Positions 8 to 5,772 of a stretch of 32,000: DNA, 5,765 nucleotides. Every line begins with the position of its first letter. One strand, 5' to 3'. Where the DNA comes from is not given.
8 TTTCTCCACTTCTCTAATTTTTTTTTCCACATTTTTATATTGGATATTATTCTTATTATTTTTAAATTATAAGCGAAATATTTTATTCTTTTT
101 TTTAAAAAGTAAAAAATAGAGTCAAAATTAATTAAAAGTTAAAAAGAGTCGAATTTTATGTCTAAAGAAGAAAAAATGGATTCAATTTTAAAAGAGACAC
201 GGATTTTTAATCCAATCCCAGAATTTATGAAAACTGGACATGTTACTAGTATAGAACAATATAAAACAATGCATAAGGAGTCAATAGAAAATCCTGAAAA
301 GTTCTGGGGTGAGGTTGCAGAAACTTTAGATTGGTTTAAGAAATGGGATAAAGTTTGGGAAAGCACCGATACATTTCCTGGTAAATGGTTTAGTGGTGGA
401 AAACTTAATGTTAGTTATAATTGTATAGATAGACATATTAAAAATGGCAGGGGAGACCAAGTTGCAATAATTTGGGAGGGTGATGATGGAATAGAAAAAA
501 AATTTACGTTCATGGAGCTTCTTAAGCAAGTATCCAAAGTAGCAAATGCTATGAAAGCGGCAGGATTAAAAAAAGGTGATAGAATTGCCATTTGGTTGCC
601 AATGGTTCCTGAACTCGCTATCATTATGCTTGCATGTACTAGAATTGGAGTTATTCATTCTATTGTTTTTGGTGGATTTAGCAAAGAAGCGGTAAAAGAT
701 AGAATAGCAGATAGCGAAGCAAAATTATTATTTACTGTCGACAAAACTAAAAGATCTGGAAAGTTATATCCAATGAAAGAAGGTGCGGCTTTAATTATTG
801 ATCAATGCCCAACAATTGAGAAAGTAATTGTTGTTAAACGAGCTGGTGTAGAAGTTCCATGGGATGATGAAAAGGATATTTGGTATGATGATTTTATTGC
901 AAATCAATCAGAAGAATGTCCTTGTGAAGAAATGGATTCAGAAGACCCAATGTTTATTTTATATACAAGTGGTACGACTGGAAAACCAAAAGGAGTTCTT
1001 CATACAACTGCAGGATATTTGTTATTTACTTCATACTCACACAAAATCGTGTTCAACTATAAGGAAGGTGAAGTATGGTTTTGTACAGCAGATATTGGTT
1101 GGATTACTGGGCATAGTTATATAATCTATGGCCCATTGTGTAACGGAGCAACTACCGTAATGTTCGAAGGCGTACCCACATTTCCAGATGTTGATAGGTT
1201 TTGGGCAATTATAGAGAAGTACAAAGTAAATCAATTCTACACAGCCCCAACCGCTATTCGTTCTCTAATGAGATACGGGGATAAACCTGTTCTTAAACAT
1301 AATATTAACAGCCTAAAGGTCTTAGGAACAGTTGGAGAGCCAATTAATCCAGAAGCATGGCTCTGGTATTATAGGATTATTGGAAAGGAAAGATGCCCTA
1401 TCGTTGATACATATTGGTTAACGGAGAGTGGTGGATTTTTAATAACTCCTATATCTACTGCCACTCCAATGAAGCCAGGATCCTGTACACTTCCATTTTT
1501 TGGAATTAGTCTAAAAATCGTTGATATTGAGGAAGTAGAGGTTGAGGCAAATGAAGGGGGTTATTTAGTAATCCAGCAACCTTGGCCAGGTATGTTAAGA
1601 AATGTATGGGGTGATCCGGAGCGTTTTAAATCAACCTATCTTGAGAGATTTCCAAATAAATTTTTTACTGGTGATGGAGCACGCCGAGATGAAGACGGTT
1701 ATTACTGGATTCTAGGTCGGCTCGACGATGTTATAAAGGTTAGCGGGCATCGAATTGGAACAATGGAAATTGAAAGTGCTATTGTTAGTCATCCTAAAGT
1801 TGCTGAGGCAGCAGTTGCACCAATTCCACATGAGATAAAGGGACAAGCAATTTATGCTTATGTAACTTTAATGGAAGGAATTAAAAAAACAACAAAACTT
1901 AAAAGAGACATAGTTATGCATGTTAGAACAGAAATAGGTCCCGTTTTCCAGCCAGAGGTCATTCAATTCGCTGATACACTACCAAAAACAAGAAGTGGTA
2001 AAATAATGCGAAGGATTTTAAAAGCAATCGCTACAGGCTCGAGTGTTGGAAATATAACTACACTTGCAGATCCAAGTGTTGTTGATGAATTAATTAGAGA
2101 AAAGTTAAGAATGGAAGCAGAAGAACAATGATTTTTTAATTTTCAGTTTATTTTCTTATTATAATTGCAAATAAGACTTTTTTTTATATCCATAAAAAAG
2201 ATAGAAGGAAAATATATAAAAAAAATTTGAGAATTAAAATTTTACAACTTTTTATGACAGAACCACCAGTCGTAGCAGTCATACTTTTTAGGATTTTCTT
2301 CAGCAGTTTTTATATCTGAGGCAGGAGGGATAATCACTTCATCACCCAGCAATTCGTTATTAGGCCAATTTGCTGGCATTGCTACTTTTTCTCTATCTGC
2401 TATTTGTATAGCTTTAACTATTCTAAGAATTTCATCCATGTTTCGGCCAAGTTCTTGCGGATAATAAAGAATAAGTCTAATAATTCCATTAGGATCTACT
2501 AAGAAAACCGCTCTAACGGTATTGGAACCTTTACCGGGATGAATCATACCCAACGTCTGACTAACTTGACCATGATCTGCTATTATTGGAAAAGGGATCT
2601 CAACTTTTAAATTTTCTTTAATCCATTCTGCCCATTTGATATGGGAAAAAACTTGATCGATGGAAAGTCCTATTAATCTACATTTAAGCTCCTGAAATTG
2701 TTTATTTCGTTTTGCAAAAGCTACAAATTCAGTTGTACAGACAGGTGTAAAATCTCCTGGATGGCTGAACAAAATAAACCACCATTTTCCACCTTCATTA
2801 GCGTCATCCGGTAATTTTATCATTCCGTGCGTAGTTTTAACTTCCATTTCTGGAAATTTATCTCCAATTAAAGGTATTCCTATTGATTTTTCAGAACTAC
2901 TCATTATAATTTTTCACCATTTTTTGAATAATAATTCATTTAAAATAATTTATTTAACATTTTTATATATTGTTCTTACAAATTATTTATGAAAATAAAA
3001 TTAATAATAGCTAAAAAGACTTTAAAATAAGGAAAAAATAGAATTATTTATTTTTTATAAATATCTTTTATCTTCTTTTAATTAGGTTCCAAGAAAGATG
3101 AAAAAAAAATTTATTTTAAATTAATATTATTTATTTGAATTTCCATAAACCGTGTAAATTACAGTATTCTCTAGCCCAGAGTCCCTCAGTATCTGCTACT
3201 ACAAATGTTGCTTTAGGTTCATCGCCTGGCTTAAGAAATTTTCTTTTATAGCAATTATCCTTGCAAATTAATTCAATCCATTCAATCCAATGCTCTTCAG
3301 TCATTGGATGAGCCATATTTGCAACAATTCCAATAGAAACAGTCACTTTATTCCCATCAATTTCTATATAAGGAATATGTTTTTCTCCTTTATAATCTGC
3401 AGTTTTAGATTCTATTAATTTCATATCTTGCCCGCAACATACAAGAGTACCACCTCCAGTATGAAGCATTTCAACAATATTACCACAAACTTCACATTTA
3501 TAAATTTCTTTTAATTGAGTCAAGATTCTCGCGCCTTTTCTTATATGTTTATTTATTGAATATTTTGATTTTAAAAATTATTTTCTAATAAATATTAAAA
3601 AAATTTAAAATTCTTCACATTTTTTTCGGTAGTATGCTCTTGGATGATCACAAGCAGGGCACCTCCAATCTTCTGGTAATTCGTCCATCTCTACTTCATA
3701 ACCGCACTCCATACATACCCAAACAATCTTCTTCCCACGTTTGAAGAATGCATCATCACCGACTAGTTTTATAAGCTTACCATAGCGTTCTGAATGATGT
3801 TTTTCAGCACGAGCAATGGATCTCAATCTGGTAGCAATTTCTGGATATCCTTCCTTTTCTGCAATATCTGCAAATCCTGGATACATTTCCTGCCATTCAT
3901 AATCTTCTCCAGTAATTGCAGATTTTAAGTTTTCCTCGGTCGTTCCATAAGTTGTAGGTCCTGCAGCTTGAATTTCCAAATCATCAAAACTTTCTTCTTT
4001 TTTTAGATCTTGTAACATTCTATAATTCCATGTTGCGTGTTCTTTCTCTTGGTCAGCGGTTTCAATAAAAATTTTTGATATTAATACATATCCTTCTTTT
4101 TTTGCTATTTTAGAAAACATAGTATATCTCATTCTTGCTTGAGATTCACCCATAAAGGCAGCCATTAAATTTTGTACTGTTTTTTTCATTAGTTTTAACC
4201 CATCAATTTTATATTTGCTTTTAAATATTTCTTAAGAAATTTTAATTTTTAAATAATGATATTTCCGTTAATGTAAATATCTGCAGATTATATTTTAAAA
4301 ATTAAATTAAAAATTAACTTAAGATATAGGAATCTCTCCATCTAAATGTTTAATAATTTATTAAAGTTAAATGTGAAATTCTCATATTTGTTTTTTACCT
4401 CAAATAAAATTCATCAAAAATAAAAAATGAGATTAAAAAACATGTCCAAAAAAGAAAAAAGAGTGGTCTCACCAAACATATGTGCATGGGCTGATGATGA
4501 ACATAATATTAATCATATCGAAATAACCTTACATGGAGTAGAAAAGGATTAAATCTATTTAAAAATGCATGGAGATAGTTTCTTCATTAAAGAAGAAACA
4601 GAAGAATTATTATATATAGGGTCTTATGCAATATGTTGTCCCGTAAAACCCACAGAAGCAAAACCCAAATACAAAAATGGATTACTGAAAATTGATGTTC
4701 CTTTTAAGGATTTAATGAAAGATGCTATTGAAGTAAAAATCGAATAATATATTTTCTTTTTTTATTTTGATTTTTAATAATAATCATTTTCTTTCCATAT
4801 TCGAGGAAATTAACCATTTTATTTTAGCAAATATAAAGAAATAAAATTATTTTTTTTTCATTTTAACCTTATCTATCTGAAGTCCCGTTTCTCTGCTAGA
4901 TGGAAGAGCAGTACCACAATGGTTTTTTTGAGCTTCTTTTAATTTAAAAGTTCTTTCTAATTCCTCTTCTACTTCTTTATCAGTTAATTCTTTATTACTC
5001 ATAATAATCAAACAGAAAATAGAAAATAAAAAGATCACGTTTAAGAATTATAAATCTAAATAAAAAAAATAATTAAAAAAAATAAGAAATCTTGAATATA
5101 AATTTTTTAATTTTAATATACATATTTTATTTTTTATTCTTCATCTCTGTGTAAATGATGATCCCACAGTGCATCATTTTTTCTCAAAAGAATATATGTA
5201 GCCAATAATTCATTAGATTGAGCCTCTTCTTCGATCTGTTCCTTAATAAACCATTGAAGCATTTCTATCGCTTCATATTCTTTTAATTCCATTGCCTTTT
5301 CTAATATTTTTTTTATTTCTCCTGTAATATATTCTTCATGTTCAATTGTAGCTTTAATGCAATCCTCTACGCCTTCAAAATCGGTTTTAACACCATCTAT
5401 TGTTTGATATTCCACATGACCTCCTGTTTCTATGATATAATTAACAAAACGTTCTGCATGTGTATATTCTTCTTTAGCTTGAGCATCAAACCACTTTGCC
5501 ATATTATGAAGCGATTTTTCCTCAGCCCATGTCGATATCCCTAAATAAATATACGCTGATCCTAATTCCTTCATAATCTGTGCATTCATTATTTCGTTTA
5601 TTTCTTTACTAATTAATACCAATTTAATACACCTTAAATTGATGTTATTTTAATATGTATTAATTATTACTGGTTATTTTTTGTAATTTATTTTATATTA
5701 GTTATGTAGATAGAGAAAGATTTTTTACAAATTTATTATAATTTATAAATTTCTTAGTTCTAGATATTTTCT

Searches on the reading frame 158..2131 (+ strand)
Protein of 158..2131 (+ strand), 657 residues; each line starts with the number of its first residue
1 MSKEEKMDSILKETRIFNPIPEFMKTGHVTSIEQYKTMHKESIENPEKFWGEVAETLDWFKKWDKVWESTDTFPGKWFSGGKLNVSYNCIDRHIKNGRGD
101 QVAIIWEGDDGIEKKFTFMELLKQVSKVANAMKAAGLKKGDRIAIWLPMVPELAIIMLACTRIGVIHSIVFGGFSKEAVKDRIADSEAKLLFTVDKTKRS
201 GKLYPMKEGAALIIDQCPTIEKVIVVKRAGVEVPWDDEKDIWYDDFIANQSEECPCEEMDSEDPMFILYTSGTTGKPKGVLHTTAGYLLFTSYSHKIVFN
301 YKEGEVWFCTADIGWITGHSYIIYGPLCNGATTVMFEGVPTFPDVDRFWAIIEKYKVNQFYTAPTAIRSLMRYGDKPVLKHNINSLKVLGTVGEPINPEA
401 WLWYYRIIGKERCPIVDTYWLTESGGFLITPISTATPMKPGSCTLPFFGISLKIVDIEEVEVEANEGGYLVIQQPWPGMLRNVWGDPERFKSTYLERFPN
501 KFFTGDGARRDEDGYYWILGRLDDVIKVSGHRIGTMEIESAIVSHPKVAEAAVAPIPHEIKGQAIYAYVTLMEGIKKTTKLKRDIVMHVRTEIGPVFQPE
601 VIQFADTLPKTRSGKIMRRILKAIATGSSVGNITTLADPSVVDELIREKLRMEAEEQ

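Call 9: search_protein_families(library=pfam, proteins=[window:158-2131:+], max_evalue=0.001)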
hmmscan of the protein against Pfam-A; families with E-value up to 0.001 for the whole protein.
window:158-2131:+ (657 aa): 3 families
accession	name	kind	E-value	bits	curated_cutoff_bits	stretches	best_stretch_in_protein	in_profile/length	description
PF00501.34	AMP-binding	-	1.6e-84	284.4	29.9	1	96-476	6-378/384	AMP-binding enzyme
PF13193.12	AMP-binding_C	-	1.3e-25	90.6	24.5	1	537-615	1-76/76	AMP-binding enzyme C-terminal domain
PF16177.11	ACAS_N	-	2.8e-22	78.7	27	1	35-89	1-55/55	Acetyl-coenzyme A synthetase N-terminus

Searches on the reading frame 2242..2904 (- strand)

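Call 9: search_protein_families(library=pfam, proteins=[window:2242-2904:-], max_evalue=0.001)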
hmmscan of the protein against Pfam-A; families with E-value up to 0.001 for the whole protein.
window:2242-2904:- (220 aa): 3 families
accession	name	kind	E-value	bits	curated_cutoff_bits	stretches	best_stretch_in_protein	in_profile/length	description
PF00578.27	AhpC-TSA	-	2.6e-28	98.9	26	1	13-144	1-123/124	AhpC/TSA family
PF08534.16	Redoxin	-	7.5e-10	39.2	26.6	1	14-143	3-129/148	Redoxin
PF10417.14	1-cysPrx_C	-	6.9e-08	32.8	21.1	1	165-200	1-33/41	C-terminal domain of 1-Cys peroxiredoxin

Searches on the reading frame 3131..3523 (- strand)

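Call 9: search_protein_families(library=pfam, proteins=[window:3131-3523:-], max_evalue=0.001)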
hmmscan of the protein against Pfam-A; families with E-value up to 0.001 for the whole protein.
window:3131-3523:- (130 aa): 2 families
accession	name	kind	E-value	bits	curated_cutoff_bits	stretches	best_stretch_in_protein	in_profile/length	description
PF01880.24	Desulfoferrodox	-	2.6e-23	82.8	22.2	1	42-128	2-96/98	Desulfoferrodoxin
PF06397.17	Desulfoferrod_N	-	1.1e-19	70.3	23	1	5-37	4-36/36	Desulfoferrodoxin, N-terminal domain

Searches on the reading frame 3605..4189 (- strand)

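Call 9: search_protein_families(library=pfam, proteins=[window:3605-4189:-], max_evalue=0.001)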
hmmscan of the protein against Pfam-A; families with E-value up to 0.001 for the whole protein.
window:3605-4189:- (194 aa): 3 families
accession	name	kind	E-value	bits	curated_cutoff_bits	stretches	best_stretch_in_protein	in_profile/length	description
PF02915.23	Rubrerythrin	-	2.8e-33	115.6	22.8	1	7-139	2-136/137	Rubrerythrin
PF21349.2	RUBY_RBDX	-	3.7e-08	33.1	26.5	1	157-187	1-29/30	Rubrerythrin, rubredoxin-like domain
PF23458.2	DUF7130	-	0.00011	22.5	35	1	153-185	50-81/89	Domain of unknown function (DUF7130)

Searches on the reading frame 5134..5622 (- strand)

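Call 9: search_protein_families(library=pfam, proteins=[window:5134-5622:-], max_evalue=0.001)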
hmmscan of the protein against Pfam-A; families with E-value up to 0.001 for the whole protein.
window:5134-5622:- (162 aa): 1 family
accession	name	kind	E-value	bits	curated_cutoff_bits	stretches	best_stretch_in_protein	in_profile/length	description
PF00210.30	Ferritin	-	1.8e-30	106.2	24.5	1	10-141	2-137/142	Ferritin-like domain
